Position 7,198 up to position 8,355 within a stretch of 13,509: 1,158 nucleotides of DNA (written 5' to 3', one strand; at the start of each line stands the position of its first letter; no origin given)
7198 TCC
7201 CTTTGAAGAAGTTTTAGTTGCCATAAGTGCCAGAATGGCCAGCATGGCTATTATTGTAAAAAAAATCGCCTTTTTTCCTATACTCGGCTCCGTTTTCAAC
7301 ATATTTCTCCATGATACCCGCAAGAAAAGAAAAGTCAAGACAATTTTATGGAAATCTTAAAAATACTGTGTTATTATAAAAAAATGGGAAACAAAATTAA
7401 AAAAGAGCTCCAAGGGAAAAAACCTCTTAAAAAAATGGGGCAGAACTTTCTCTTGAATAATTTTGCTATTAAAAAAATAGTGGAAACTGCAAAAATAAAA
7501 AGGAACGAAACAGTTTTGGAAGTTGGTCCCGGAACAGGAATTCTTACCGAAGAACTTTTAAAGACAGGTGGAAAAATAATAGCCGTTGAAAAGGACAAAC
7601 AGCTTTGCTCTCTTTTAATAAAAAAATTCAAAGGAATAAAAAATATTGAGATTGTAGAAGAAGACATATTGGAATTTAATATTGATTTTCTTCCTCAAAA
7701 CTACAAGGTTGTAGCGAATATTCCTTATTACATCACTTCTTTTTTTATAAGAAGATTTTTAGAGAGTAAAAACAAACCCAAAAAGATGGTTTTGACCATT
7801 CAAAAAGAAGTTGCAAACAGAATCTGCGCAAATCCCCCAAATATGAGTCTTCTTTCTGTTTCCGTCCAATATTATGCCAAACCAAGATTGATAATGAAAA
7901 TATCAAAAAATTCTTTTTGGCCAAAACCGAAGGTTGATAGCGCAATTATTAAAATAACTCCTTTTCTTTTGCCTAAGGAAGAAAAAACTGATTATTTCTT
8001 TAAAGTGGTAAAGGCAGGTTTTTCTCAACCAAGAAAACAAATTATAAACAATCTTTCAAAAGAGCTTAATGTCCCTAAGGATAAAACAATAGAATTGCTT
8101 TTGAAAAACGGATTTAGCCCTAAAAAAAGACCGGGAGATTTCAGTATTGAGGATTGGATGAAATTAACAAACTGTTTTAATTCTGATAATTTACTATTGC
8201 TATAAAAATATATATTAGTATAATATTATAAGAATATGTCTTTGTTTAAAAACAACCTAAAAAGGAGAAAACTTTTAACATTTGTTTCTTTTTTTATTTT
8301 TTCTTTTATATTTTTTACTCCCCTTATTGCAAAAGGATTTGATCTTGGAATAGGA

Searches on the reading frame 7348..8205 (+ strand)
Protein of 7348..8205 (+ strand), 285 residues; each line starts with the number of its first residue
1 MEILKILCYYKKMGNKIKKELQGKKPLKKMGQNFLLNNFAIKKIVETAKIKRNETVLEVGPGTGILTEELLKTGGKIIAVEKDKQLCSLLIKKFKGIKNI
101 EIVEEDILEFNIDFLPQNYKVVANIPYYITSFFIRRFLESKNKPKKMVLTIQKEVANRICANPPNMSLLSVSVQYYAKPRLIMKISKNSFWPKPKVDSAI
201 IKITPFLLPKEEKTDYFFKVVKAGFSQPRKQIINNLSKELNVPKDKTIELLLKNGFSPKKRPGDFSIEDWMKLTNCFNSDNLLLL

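Call 9: search_protein_families(library=pfam, proteins=[window:7348-8205:+], max_evalue=0.01)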
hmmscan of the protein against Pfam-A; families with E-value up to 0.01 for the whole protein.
window:7348-8205:+ (285 aa): 6 families
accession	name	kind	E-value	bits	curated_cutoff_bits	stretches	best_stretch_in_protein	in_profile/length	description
PF00398.26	RrnaAD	-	3.9e-56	190.5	24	1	28-277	6-261/263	Ribosomal RNA adenine dimethylase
PF13649.12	Methyltransf_25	-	2e-05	25.6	27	1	56-123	1-69/97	Methyltransferase domain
PF01135.25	PCMT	-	0.00049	20.4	20.3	1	43-99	64-125/210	Protein-L-isoaspartate(D-aspartate) O-methyltransferase (PCMT)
PF08241.18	Methyltransf_11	-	0.002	19.2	21.2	1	57-110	1-54/95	Methyltransferase domain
PF13489.12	Methyltransf_23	-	0.002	18.3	27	1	42-83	11-53/164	Methyltransferase domain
PF22032.1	Hen1_N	-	0.0062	16.6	27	0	93-147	165-213/222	Hen1 N-terminal domain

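Call 22: list_cluster_members(proteins=[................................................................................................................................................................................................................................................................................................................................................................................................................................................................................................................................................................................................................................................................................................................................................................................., P0001, window:7348-8205:+, window:10725-11774:-, window:10725-11771:-, window:10725-11780:-, window:10725-11852:-, window:8236-10671:+, window:11948-12898:-, window:5832-6209:-])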
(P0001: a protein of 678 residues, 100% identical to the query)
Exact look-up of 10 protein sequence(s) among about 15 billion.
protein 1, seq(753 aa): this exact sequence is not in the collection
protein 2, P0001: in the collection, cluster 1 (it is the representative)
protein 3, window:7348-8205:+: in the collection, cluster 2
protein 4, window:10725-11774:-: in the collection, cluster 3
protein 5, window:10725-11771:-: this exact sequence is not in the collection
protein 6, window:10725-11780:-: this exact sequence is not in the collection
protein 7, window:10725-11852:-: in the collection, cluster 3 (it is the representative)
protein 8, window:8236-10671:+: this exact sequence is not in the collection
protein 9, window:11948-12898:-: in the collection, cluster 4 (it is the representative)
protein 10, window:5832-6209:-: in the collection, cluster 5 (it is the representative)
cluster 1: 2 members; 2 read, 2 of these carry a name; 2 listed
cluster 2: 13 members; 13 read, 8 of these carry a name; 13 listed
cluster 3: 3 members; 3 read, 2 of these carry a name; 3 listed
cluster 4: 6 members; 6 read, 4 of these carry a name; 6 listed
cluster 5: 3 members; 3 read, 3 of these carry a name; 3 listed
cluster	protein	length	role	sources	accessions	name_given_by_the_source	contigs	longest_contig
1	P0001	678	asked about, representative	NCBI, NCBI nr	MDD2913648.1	MAG: hypothetical protein PHS29_03370, partial [Candidatus Pacebacteria bacterium] | hypothetical protein [Candidatus Paceibacterota bacterium]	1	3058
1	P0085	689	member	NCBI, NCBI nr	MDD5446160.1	MAG: hypothetical protein PHH17_03090, partial [Candidatus Pacebacteria bacterium] | hypothetical protein [Candidatus Paceibacterota bacterium]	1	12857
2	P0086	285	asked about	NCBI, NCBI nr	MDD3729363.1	MAG: 16S rRNA (adenine(1518)-N(6)/adenine(1519)-N(6))-dimethyltransferase RsmA ... | 16S rRNA (adenine(1518)-N(6)/adenine(1519)-N(6))-dimethyltransferase RsmA [Candidatus ...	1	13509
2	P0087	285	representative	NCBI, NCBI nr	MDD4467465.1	MAG: 16S rRNA (adenine(1518)-N(6)/adenine(1519)-N(6))-dimethyltransferase RsmA ... | 16S rRNA (adenine(1518)-N(6)/adenine(1519)-N(6))-dimethyltransferase RsmA [Candidatus ...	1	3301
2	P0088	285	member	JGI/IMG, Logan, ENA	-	16S rRNA (adenine1518-N6/adenine1519-N6)-dimethyltransferase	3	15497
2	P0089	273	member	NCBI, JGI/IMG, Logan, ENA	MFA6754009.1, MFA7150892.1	MAG: 16S rRNA (adenine(1518)-N(6)/adenine(1519)-N(6))-dimethyltransferase RsmA ...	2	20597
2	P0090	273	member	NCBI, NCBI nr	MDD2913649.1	MAG: 16S rRNA (adenine(1518)-N(6)/adenine(1519)-N(6))-dimethyltransferase RsmA ... | 16S rRNA (adenine(1518)-N(6)/adenine(1519)-N(6))-dimethyltransferase RsmA [Candidatus ...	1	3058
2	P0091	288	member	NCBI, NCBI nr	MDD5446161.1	MAG: 16S rRNA (adenine(1518)-N(6)/adenine(1519)-N(6))-dimethyltransferase RsmA, partial ... | 16S rRNA (adenine(1518)-N(6)/adenine(1519)-N(6))-dimethyltransferase RsmA [Candidatus ...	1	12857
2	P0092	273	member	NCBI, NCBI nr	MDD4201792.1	MAG: 16S rRNA (adenine(1518)-N(6)/adenine(1519)-N(6))-dimethyltransferase RsmA ... | 16S rRNA (adenine(1518)-N(6)/adenine(1519)-N(6))-dimethyltransferase RsmA [Candidatus ...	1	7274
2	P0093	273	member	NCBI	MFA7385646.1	MAG: 16S rRNA (adenine(1518)-N(6)/adenine(1519)-N(6))-dimethyltransferase RsmA ...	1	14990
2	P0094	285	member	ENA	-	-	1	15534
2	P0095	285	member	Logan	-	-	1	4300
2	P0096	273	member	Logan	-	-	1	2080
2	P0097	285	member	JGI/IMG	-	-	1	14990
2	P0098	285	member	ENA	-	-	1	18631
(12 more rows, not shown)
